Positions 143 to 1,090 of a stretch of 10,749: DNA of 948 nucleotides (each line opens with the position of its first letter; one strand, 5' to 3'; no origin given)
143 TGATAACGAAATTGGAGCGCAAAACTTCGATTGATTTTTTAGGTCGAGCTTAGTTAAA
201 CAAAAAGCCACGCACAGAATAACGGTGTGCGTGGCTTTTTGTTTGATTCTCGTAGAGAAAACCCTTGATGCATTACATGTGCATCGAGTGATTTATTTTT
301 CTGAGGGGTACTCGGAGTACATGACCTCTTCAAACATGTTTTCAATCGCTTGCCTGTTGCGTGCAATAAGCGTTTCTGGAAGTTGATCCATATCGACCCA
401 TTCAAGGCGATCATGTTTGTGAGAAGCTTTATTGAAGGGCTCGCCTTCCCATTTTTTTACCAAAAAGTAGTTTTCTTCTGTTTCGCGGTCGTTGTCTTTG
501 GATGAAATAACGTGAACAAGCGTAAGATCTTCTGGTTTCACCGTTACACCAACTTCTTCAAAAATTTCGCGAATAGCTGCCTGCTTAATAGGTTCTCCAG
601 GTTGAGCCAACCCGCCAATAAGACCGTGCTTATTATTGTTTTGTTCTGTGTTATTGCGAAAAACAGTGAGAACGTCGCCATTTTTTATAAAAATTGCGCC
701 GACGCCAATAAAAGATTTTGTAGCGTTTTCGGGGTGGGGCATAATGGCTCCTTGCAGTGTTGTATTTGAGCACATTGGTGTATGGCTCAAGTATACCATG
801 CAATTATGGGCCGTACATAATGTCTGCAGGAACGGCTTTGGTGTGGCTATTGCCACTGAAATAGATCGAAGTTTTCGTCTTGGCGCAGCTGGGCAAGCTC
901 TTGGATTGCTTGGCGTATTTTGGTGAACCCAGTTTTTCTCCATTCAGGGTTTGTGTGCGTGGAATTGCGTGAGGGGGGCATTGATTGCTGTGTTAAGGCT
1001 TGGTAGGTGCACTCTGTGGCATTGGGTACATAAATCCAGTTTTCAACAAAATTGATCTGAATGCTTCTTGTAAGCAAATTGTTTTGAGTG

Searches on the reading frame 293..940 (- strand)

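Call 5: search_protein_families(library=pfam, proteins=[window:293-940:-], max_evalue=1)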
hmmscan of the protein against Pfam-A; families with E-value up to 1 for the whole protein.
window:293-940:- (215 aa): 3 families
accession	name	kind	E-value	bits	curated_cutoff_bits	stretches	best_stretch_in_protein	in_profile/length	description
PF00293.34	NUDIX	-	4.1e-18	66.1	21.1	1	78-200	4-132/134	NUDIX domain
PF22327.2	Nudt16-like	-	0.074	13.4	27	1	106-174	36-105/161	U8 snoRNA-decapping enzyme-like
PF25325.1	EF-hand_EFHB_C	-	0.16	12.2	27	0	120-142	25-47/75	EFHB C-terminal EF-hand domain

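Call 18: search_protein_families(library=ncbifam, proteins=[window:293-940:-], max_evalue=0.1)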
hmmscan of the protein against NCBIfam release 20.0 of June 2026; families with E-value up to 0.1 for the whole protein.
window:293-940:- (215 aa): 20 families
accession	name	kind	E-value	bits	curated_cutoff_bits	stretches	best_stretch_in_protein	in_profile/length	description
NF008044.0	PRK10776.1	equivalog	9.1e-13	48.2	148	1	77-189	5-112/130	8-oxo-dGTP diphosphatase MutT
NF006530.0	PRK08999.1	equivalog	1e-10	41.2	245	1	80-198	10-123/315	Nudix family hydrolase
TIGR00586.1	mutt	equivalog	2.5e-10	40.5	97.9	1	76-197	5-121/129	8-oxo-dGTP diphosphatase MutT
NF006961.0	PRK09438.1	equivalog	1.5e-07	31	103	1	83-147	15-76/151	dihydroneopterin triphosphate diphosphatase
NF007834.0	PRK10546.1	equivalog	1.1e-06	28.5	156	1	80-184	7-106/135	pyrimidine (deoxy)nucleoside triphosphate diphosphatase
NF003785.0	PRK05379.1-1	equivalog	1.2e-05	24.7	418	1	76-144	202-269/347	bifunctional nicotinamide-nucleotide adenylyltransferase/Nudix hydroxylase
NF001299.0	PRK00241.1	equivalog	7.7e-05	22.3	158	1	93-135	149-191/263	NAD(+) diphosphatase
NF041652.1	Nud_hyd_Dein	equivalog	0.00021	21.5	200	1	83-139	20-79/152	Nudix hydrolase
NF001938.0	PRK00714.1-5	equivalog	0.00047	19.6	116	1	82-133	19-75/172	RNA pyrophosphohydrolase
NF003787.0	PRK05379.1-4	equivalog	0.001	18.1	449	1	76-137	207-266/346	bifunctional nicotinamide-nucleotide adenylyltransferase/Nudix hydroxylase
NF003786.0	PRK05379.1-2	equivalog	0.0044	16.3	397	1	76-134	217-274/354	bifunctional nicotinamide-nucleotide adenylyltransferase/Nudix hydroxylase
NF008736.0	PRK11762.1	equivalog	0.005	16.4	169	1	99-142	70-111/186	ADP compounds hydrolase NudE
NF003791.0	PRK05379.2-3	equivalog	0.0057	15.9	409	1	75-135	200-259/340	bifunctional nicotinamide-nucleotide adenylyltransferase/Nudix hydroxylase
TIGR02705.1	nudix_YtkD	equivalog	0.0087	15.6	154.4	1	108-135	50-77/156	RNA deprotection pyrophosphohydrolase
NF001934.0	PRK00714.1-1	equivalog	0.011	15.2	241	1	93-135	23-63/176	RNA pyrophosphohydrolase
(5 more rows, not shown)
